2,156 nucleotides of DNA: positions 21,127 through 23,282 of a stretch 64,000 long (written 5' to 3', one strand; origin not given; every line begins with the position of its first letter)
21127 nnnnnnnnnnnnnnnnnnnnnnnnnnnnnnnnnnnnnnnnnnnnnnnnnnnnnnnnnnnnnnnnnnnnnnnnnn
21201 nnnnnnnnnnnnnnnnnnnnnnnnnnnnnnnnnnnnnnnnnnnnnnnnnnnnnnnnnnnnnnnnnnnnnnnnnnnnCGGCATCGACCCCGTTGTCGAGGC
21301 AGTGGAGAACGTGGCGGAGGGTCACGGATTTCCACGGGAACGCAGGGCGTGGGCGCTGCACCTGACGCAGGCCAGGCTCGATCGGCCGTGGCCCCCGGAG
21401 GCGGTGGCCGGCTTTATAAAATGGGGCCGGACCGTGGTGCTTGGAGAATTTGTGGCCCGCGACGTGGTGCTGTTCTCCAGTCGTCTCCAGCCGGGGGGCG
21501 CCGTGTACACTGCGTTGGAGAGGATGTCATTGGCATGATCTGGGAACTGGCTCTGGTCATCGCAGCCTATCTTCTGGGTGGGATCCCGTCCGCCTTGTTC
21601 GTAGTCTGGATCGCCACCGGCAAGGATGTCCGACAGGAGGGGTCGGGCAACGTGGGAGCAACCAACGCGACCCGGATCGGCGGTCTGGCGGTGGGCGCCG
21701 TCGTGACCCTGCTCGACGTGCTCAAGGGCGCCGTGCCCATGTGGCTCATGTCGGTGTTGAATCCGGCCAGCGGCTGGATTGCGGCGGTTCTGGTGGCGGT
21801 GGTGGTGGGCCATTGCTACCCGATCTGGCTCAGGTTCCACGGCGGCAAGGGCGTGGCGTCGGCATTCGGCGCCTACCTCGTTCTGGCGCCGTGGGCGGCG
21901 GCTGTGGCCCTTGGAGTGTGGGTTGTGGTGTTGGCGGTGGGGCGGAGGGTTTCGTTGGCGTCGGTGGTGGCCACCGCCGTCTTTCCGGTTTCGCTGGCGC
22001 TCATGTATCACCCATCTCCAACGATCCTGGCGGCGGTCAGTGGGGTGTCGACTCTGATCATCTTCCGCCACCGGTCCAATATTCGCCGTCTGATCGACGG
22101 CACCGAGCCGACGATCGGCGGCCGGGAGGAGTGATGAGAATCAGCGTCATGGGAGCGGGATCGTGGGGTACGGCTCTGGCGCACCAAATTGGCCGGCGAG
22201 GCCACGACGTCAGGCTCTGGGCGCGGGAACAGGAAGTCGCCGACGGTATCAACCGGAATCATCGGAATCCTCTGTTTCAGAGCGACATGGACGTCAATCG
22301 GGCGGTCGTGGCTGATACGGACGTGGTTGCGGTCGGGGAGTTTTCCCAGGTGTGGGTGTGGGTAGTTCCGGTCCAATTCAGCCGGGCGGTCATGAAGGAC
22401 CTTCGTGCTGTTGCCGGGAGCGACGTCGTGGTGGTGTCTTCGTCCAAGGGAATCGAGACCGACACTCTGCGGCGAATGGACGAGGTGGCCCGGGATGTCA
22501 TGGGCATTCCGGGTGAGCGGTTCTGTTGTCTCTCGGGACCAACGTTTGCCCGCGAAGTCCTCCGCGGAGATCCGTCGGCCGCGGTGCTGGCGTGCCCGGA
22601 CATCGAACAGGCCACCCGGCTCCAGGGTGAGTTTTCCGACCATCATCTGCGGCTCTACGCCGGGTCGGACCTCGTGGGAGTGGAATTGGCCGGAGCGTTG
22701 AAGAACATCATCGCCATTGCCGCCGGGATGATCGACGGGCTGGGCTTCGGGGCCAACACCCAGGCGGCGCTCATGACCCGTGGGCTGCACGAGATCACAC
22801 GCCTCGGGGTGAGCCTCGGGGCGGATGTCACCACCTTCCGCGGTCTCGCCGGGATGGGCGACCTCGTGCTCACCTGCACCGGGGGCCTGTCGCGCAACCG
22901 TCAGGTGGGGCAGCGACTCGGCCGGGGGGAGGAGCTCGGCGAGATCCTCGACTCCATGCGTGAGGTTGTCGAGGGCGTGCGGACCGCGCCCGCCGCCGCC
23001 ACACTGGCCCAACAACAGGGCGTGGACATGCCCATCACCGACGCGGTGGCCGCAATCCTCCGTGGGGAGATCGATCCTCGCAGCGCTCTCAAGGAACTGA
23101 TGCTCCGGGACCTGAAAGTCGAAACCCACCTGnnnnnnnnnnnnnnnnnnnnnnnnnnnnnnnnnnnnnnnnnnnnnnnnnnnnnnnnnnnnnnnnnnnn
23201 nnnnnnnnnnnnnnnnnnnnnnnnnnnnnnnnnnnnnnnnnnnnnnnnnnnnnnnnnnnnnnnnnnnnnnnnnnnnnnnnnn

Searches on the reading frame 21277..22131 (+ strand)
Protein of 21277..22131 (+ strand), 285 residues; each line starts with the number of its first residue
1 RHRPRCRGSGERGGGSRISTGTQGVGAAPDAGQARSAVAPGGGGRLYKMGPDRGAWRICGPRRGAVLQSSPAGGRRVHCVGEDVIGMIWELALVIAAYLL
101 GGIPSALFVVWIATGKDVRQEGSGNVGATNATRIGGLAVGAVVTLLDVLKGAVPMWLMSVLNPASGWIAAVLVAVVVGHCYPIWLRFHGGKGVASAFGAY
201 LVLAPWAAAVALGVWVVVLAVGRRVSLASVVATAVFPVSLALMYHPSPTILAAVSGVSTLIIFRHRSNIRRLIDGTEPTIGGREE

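Call 25: search_protein_families(library=pfam, proteins=[window:21277-22131:+], max_evalue=0.05)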
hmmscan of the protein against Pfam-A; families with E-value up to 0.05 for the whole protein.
window:21277-22131:+ (285 aa): 1 family
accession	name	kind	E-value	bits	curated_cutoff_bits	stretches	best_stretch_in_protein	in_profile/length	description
PF02660.20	G3P_acyltransf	-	9.4e-49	166.1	24.1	1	96-272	1-164/164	Glycerol-3-phosphate acyltransferase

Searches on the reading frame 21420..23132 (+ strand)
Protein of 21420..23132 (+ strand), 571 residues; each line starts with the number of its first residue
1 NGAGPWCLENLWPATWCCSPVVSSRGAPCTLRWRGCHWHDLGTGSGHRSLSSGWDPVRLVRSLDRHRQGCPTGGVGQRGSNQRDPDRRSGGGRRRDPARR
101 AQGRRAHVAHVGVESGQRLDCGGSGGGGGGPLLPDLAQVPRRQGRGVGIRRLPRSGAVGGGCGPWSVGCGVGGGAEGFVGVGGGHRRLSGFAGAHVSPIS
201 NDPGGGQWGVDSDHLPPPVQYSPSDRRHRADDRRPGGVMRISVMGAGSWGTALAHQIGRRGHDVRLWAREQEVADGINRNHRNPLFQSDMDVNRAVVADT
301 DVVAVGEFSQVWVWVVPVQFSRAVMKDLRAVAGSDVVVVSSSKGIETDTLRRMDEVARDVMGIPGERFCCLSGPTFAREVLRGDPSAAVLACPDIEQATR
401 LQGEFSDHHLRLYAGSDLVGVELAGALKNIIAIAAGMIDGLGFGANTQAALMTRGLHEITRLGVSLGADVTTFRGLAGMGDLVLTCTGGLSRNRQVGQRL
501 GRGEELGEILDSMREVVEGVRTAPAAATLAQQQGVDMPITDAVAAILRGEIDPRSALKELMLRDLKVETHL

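Call 25: search_protein_families(library=pfam, proteins=[window:21420-23132:+], max_evalue=0.05)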
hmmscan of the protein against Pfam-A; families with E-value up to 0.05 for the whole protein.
window:21420-23132:+ (571 aa): 7 families
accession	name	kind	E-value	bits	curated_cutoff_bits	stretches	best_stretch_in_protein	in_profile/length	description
PF07479.19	NAD_Gly3P_dh_C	-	4.3e-56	189.5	25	1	417-557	1-141/142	NAD-dependent glycerol-3-phosphate dehydrogenase C-terminus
PF01210.29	NAD_Gly3P_dh_N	-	4.8e-41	140.8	23.1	1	241-396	2-156/158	NAD-dependent glycerol-3-phosphate dehydrogenase N-terminus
PF20618.3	GPD_NAD_C_bact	-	3.2e-22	79.3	27.6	1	477-543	1-66/66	Bacterial GPD, NAD-dependent C-terminal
PF02558.23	ApbA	-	2.1e-05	24.6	22.2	1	241-344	1-102/150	Ketopantoate reductase PanE/ApbA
PF03807.23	F420_oxidored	-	0.0009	20.2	21.6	1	240-341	1-91/94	NADP oxidoreductase coenzyme F420-dependent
PF03446.21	NAD_binding_2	-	0.00093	19.7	21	1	240-356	1-107/161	NAD binding domain of 6-phosphogluconate dehydrogenase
PF02737.24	3HCDH_N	-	0.037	14.4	22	0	241-283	2-44/180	3-hydroxyacyl-CoA dehydrogenase, NAD binding domain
